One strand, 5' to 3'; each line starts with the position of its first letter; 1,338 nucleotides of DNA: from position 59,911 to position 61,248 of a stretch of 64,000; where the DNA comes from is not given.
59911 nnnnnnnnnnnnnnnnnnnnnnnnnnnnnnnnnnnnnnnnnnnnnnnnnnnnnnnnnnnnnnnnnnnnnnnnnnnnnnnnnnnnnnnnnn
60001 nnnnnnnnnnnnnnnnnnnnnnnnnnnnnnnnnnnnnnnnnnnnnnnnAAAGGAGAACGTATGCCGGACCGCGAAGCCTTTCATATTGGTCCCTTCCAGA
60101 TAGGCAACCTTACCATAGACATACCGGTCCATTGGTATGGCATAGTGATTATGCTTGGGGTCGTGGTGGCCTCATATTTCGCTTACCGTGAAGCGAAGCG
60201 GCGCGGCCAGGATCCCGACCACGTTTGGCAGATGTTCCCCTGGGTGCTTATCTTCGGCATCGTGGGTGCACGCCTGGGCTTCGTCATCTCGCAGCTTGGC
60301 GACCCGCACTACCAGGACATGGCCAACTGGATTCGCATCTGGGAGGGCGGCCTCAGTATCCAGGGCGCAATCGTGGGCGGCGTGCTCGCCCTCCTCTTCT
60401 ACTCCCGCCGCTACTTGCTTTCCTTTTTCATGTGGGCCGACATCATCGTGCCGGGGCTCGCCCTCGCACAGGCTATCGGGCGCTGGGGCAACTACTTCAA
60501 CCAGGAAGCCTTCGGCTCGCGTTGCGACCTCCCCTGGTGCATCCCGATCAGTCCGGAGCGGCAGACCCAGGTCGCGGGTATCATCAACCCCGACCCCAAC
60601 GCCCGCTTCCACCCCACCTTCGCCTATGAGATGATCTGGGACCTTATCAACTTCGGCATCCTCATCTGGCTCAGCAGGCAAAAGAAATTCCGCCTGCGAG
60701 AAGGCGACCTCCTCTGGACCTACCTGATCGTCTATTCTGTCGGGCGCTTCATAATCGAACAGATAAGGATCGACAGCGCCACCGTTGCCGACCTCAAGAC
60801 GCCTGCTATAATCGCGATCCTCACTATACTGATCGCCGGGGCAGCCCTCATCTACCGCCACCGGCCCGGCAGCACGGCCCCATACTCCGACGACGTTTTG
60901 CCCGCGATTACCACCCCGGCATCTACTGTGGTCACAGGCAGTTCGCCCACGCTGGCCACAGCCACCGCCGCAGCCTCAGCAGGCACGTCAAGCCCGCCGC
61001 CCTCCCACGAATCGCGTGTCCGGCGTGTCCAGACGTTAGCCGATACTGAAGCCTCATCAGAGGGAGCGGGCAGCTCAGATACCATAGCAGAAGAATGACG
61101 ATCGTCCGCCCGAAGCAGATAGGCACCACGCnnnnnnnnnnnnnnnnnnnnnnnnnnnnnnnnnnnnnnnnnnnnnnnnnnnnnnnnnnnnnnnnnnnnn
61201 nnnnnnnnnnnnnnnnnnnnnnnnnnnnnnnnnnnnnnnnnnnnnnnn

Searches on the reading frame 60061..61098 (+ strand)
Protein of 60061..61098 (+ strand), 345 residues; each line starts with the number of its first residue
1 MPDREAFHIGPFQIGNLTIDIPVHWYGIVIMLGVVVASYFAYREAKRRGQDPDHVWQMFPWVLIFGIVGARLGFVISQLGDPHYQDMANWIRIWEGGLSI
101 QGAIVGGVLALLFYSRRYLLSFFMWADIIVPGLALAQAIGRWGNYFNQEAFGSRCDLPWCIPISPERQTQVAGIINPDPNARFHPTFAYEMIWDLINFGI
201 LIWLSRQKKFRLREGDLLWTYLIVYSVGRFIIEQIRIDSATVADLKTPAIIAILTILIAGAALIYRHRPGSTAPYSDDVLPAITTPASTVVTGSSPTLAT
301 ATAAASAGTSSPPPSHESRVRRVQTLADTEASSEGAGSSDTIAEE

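Call 61: search_protein_families(library=pfam, proteins=[window:60061-61098:+], max_evalue=0.0001)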
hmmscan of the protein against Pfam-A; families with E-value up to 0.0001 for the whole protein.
window:60061-61098:+ (345 aa): 1 family
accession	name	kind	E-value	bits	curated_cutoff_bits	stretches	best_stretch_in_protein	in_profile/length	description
PF01790.23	LGT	-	4.5e-68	229.6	24.9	1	19-265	6-240/240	Prolipoprotein diacylglyceryl transferase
